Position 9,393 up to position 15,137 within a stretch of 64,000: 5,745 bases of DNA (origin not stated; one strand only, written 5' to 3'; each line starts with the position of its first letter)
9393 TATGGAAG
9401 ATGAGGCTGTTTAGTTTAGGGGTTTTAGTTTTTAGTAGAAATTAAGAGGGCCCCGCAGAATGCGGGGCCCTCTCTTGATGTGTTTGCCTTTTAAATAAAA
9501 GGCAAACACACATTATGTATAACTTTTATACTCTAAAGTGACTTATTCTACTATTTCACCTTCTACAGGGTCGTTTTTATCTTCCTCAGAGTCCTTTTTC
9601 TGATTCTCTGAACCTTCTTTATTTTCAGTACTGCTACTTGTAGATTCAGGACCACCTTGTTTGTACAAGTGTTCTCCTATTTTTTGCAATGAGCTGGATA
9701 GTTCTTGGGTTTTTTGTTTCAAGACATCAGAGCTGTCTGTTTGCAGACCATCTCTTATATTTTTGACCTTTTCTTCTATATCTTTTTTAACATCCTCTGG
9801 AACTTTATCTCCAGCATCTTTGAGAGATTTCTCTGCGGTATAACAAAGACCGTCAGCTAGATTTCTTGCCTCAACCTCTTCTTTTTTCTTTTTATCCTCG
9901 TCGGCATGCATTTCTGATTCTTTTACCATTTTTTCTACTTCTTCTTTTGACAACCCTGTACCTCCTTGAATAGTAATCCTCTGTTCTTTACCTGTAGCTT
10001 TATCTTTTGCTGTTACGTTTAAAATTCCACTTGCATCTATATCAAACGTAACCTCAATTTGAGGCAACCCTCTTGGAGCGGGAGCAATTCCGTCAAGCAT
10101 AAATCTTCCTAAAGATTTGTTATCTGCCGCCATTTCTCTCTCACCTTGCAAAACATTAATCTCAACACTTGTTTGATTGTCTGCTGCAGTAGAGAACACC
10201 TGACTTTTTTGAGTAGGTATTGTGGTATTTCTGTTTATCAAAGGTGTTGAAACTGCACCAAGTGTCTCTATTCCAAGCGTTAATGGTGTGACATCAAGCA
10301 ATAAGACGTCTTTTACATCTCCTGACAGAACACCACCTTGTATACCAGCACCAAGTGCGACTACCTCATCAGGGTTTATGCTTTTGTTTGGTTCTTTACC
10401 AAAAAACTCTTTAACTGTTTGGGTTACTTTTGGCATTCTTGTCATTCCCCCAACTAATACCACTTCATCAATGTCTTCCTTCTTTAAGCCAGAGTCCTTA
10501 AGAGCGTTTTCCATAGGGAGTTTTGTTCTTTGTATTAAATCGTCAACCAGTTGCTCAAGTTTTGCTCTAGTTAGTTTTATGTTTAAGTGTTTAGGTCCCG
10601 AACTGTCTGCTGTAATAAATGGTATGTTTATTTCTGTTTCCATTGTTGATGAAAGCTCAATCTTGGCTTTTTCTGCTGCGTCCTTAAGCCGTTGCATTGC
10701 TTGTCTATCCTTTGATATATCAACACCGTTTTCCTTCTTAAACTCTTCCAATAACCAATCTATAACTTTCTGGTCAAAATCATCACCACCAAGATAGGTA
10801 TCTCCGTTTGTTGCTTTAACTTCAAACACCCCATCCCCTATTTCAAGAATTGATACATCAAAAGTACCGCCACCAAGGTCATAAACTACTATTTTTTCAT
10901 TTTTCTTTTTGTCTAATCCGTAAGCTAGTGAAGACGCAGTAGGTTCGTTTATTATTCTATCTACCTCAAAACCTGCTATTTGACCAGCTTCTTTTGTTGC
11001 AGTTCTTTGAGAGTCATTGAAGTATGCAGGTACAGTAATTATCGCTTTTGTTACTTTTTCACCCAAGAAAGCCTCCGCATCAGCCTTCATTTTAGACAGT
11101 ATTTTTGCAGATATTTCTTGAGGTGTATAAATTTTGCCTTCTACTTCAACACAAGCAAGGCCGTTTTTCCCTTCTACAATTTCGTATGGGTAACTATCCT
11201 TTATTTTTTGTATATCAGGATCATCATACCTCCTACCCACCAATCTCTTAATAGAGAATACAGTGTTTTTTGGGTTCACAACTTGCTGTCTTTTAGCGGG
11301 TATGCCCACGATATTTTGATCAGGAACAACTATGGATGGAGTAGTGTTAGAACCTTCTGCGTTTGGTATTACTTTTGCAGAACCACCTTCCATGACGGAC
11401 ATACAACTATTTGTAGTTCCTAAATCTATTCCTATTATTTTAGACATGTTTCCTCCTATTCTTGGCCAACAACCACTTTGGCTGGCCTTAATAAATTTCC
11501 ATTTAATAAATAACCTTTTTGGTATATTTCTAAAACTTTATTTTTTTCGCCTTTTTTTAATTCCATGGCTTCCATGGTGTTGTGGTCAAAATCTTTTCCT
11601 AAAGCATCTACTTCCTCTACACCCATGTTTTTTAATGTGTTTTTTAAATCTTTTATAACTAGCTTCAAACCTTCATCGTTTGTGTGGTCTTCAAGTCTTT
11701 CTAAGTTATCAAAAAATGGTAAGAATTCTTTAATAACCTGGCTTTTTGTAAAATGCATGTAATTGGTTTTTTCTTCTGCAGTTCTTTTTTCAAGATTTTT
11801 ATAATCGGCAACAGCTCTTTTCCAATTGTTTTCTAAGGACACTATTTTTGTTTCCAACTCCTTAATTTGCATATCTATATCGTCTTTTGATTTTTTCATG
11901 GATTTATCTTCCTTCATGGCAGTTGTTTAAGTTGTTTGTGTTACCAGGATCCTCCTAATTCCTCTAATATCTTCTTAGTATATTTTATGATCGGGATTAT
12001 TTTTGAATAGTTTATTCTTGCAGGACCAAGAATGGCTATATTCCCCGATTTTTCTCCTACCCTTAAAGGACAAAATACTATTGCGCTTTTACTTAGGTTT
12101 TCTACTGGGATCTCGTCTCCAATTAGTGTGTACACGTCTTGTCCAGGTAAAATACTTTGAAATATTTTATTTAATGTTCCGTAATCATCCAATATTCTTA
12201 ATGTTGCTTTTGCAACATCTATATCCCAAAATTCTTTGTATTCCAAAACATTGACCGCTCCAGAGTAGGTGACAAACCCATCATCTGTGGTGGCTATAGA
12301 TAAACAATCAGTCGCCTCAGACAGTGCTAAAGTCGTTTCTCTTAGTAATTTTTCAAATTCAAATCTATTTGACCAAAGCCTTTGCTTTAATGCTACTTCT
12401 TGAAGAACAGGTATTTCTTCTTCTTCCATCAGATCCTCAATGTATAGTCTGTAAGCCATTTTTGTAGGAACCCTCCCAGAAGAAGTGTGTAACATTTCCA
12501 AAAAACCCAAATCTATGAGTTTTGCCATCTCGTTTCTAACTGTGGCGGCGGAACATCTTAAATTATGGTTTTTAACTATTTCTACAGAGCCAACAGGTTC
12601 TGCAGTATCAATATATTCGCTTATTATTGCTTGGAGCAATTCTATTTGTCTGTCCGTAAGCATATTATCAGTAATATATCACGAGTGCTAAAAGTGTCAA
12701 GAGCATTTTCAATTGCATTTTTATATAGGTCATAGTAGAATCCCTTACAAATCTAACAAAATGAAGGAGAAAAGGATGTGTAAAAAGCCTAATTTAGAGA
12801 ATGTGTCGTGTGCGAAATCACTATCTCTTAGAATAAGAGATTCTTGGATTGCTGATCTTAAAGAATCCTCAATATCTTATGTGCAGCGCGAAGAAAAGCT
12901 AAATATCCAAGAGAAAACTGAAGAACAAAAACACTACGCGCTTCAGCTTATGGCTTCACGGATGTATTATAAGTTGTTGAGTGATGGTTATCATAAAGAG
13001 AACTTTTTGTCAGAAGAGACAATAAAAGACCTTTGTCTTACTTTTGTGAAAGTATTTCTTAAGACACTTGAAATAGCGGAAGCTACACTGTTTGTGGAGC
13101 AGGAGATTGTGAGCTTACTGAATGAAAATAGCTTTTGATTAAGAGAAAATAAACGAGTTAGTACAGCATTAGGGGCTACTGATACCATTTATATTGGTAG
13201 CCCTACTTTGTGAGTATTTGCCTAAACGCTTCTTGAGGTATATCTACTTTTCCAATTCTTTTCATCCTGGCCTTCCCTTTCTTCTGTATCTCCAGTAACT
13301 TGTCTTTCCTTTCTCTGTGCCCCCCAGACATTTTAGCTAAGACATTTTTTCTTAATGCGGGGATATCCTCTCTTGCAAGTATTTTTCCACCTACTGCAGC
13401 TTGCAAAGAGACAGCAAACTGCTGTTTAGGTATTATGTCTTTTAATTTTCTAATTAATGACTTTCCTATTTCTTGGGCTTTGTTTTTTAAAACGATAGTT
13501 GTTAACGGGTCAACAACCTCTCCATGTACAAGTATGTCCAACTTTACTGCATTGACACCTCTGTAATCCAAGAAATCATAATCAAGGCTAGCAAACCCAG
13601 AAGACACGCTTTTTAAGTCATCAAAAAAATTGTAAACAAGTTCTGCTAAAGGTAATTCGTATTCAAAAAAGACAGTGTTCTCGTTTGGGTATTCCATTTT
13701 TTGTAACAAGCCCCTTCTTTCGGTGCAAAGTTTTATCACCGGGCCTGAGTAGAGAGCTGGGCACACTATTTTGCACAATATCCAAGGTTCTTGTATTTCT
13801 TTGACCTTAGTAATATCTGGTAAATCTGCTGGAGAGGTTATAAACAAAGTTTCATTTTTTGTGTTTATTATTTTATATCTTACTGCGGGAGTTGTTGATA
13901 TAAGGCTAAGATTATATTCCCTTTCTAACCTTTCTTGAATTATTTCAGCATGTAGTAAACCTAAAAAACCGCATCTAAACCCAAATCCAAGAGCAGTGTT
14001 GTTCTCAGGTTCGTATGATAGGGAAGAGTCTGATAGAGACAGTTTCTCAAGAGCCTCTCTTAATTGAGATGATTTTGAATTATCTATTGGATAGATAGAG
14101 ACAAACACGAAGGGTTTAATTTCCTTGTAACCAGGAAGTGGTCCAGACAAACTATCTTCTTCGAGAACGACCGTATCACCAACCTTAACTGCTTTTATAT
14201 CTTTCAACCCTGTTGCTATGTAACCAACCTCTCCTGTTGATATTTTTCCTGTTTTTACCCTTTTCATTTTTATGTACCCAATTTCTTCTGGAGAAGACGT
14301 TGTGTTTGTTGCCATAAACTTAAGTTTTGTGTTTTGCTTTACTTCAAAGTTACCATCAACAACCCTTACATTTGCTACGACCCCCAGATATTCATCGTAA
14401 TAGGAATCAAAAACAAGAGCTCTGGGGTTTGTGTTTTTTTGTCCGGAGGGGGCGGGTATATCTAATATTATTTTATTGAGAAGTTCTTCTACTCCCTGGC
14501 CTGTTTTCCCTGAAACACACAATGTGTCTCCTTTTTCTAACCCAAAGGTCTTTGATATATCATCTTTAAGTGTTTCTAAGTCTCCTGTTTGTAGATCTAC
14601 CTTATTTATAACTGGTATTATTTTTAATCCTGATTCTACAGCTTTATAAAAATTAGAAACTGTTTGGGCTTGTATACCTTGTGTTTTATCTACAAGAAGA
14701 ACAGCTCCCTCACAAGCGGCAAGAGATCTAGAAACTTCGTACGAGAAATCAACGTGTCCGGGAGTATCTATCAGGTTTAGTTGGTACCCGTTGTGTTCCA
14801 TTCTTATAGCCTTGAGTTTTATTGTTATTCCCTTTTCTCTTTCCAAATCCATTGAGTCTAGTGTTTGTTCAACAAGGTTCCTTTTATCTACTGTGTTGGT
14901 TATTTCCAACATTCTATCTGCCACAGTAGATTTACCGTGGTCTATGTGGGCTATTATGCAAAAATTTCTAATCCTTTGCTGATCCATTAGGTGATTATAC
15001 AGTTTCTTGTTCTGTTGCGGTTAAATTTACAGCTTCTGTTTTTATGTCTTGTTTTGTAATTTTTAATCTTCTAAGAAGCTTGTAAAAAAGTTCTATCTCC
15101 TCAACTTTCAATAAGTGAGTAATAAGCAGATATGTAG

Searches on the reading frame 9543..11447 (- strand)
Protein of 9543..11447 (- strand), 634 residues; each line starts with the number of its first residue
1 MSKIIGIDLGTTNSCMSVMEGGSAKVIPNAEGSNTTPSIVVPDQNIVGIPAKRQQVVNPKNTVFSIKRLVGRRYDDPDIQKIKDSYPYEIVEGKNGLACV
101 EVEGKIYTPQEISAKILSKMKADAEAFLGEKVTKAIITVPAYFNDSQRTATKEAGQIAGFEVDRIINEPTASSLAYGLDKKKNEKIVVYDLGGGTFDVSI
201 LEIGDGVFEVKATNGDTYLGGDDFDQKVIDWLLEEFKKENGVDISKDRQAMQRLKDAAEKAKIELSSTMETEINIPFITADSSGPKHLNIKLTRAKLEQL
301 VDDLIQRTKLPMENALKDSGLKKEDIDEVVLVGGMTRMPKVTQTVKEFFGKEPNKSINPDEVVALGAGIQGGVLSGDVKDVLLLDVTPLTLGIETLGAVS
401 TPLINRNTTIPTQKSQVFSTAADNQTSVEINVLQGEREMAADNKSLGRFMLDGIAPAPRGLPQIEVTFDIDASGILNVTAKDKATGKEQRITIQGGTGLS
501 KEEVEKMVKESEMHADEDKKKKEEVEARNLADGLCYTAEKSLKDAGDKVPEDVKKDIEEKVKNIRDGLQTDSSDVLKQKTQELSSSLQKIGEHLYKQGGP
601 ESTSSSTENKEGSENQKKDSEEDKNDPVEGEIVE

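Call 68: search_protein_families(library=pfam, proteins=[window:9543-11447:-], max_evalue=0.00001)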
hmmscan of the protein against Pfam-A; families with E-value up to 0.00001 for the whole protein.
window:9543-11447:- (634 aa): 2 families
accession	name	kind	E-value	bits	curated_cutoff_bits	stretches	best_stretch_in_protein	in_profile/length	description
PF00012.26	HSP70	-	4.2e-262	871.1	20.6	1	4-595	1-598/599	Hsp70 protein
PF06723.19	MreB_Mbl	-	1.4e-13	50.8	27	1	129-369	90-317/327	MreB/Mbl protein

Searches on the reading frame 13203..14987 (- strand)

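Call 68: search_protein_families(library=pfam, proteins=[window:13203-14987:-], max_evalue=0.00001)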
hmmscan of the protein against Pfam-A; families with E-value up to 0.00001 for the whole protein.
window:13203-14987:- (594 aa): 4 families
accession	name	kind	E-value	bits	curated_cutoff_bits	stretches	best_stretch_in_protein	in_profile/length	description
PF00009.33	GTP_EFTU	-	6.7e-55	186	26.5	1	5-178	2-187/188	Elongation factor Tu GTP binding domain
PF06421.17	LepA_C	-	1.3e-39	135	29.7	1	487-592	1-106/107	GTP-binding protein LepA C-terminus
PF00679.30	EFG_C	-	7.9e-20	71.1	27.9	1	398-484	2-87/89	Elongation factor G C-terminus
PF14492.12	EFG_III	-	1.4e-06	28.7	27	1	291-362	3-71/75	Elongation Factor G, domain III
